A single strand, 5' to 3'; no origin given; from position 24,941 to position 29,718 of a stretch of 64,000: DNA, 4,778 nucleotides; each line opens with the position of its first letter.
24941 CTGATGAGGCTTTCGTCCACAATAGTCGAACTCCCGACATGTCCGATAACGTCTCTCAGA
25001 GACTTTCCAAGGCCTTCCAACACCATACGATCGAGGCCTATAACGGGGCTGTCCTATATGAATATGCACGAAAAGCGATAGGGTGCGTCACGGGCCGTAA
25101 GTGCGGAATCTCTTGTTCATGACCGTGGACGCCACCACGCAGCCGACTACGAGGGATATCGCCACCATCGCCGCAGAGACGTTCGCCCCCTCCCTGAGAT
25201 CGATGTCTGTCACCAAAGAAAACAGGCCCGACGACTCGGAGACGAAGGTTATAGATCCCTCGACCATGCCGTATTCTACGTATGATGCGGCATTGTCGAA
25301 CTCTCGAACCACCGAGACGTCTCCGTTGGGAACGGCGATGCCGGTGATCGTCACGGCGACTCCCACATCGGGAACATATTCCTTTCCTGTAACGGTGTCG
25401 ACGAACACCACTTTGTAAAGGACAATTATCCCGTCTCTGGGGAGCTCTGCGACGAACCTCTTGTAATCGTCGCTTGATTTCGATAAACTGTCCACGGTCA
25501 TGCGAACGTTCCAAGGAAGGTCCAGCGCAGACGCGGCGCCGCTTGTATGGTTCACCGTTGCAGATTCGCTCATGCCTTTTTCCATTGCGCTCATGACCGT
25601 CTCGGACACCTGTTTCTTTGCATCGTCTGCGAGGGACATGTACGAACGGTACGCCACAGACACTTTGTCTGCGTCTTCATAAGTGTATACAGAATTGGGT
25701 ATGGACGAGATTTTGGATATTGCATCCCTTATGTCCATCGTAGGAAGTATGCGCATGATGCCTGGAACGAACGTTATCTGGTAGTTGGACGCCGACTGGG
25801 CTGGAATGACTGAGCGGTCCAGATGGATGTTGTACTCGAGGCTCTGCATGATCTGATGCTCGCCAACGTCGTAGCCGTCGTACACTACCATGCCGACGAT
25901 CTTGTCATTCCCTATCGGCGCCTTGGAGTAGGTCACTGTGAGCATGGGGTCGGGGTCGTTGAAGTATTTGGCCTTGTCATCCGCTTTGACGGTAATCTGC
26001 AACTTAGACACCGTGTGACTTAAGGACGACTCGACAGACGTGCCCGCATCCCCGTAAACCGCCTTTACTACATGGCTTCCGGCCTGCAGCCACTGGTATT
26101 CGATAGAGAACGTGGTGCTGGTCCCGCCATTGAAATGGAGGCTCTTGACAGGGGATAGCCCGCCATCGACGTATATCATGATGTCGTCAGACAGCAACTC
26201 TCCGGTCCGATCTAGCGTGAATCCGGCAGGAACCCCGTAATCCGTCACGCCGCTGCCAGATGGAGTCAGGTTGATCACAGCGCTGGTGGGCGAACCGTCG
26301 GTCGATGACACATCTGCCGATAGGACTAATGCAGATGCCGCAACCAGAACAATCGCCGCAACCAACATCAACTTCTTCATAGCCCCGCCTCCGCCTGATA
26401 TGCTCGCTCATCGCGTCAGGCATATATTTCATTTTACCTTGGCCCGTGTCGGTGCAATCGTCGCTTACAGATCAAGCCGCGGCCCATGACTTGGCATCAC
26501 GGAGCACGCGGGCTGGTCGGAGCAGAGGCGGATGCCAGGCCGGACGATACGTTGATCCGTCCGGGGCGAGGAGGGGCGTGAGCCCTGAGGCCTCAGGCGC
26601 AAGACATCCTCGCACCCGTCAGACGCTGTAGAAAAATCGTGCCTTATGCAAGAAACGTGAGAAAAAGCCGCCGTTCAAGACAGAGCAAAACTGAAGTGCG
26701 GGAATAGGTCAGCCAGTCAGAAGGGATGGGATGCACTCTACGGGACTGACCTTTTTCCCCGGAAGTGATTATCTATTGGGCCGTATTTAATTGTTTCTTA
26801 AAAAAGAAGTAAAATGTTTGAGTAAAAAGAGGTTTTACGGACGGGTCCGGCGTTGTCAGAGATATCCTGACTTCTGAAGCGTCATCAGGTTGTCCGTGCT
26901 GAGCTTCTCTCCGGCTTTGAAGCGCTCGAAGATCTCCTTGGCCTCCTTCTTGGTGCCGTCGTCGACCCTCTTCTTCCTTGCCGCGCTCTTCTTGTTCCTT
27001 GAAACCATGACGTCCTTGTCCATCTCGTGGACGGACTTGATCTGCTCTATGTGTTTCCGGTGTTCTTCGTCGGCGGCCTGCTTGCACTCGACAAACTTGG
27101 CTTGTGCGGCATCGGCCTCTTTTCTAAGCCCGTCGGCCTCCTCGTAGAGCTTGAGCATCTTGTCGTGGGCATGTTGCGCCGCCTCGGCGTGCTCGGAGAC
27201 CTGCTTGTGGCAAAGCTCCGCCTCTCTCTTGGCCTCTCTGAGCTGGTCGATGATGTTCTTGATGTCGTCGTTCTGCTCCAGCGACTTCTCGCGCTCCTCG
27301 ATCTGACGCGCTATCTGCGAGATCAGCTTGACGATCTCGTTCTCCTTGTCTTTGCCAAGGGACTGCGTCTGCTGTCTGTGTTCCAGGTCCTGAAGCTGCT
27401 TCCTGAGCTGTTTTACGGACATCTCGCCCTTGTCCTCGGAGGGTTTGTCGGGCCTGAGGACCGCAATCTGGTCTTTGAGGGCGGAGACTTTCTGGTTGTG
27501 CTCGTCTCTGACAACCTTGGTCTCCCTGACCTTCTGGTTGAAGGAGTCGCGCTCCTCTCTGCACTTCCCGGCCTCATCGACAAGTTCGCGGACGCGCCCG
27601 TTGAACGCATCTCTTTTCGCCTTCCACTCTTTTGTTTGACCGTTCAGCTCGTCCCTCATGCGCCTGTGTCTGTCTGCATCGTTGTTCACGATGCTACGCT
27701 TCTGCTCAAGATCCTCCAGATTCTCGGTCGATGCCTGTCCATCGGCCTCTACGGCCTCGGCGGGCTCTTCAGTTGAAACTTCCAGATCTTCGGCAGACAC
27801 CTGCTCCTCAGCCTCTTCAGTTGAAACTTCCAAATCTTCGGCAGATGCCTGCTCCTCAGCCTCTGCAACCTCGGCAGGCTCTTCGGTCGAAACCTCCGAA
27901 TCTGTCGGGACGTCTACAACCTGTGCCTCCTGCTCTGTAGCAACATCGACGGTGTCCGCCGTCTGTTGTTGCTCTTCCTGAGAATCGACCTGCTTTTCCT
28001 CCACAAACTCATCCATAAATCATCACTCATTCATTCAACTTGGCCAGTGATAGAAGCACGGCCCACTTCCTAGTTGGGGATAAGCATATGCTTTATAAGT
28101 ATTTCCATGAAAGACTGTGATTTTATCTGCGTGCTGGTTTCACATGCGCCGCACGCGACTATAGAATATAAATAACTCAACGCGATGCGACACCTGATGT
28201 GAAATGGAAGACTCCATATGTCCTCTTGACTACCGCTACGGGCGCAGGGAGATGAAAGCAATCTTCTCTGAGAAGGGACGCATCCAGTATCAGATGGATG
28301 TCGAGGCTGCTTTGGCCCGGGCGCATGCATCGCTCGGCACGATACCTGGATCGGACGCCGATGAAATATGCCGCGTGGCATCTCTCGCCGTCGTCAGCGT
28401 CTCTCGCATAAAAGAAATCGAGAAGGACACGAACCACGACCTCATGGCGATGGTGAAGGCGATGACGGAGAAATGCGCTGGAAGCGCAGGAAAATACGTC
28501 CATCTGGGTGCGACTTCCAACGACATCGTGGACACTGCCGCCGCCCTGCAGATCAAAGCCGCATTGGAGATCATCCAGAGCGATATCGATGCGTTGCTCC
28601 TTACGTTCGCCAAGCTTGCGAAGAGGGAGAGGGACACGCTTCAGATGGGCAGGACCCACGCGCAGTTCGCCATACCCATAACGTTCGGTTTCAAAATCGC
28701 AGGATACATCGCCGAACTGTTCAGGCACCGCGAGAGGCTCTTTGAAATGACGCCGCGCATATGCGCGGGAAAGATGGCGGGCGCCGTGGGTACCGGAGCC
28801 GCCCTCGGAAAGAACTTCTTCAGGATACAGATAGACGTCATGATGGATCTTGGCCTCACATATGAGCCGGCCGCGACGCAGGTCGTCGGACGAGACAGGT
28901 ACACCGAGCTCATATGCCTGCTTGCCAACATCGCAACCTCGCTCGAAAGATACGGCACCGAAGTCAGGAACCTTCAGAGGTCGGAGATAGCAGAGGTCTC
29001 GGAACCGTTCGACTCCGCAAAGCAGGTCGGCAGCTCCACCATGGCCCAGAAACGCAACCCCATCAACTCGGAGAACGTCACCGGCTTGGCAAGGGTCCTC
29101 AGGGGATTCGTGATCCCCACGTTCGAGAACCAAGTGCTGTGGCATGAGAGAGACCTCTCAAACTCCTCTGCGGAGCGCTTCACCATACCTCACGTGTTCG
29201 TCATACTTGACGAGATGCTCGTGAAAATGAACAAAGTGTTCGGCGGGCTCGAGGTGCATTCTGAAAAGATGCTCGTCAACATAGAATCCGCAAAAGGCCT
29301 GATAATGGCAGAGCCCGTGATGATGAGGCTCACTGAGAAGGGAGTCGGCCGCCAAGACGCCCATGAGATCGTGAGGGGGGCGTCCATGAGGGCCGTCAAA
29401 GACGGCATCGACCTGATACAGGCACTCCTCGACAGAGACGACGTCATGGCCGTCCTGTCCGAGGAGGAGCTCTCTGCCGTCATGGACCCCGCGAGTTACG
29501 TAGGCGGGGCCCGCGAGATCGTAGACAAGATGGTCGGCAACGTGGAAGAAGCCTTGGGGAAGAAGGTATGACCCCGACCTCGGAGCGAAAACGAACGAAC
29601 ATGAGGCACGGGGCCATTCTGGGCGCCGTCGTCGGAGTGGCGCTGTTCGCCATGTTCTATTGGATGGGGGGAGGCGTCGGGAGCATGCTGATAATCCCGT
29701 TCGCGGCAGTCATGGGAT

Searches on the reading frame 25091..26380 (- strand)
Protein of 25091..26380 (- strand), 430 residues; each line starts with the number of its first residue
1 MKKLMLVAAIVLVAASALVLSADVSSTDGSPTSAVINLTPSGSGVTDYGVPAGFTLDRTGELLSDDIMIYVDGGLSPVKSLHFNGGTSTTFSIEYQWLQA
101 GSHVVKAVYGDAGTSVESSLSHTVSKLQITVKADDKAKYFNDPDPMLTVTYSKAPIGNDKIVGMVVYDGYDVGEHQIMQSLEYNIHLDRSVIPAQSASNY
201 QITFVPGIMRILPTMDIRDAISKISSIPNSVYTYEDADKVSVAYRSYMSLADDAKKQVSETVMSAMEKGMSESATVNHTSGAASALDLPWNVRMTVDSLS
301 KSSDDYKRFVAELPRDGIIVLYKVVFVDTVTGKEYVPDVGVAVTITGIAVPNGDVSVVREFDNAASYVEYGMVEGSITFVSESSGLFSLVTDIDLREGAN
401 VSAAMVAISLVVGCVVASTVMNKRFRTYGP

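Call 74: search_protein_families(library=pfam, proteins=[window:25091-26380:-], max_evalue=0.00001)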
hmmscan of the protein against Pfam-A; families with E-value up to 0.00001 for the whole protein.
window:25091-26380:- (430 aa): 1 family
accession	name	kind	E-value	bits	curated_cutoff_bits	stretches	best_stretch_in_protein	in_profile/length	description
PF18676.6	MBG_2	-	1.2e-06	29.4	25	0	129-209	1-71/72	MBG domain (YGX type)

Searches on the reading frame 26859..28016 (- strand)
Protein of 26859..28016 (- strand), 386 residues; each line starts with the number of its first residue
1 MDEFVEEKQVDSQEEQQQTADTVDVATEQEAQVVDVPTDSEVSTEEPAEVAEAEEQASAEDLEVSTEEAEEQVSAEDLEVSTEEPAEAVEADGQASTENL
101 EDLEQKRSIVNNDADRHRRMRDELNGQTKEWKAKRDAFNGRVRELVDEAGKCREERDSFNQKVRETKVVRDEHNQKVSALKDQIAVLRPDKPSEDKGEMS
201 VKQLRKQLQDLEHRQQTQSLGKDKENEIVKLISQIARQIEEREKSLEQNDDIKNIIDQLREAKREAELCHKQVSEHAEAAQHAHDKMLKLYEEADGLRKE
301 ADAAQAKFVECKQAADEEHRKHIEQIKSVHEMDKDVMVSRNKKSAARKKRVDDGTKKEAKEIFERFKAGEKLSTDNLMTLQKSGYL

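Call 74: search_protein_families(library=pfam, proteins=[window:26859-28016:-], max_evalue=0.00001)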
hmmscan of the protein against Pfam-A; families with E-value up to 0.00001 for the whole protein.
window:26859-28016:- (386 aa): 1 family
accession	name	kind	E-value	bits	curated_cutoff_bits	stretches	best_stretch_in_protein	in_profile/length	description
PF23435.1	DUF7121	-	2.4e-40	139.3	29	1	114-386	41-307/307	Family of unknown function (DUF7121)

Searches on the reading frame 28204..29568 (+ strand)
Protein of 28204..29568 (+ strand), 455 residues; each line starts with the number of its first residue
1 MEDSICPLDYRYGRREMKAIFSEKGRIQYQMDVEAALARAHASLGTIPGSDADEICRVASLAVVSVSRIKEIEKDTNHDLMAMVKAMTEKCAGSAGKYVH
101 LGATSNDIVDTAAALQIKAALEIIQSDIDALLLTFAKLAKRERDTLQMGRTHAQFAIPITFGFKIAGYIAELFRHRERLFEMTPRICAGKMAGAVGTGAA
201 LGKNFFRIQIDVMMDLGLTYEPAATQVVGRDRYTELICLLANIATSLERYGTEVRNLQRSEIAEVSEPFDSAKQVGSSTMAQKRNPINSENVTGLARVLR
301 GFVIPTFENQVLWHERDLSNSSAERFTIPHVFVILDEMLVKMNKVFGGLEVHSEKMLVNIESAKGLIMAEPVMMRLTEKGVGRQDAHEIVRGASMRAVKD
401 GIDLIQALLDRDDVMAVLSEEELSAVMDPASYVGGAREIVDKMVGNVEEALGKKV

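Call 74: search_protein_families(library=pfam, proteins=[window:28204-29568:+], max_evalue=0.00001)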
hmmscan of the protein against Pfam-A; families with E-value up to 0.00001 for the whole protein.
window:28204-29568:+ (455 aa): 2 families
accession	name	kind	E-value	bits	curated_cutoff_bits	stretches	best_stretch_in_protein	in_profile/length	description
PF00206.25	Lyase_1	-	5.1e-54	184.2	27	1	16-300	9-311/312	Lyase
PF10397.14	ADSL_C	-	6.9e-24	84.4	32.7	1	365-442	1-78/79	Adenylosuccinate lyase C-terminus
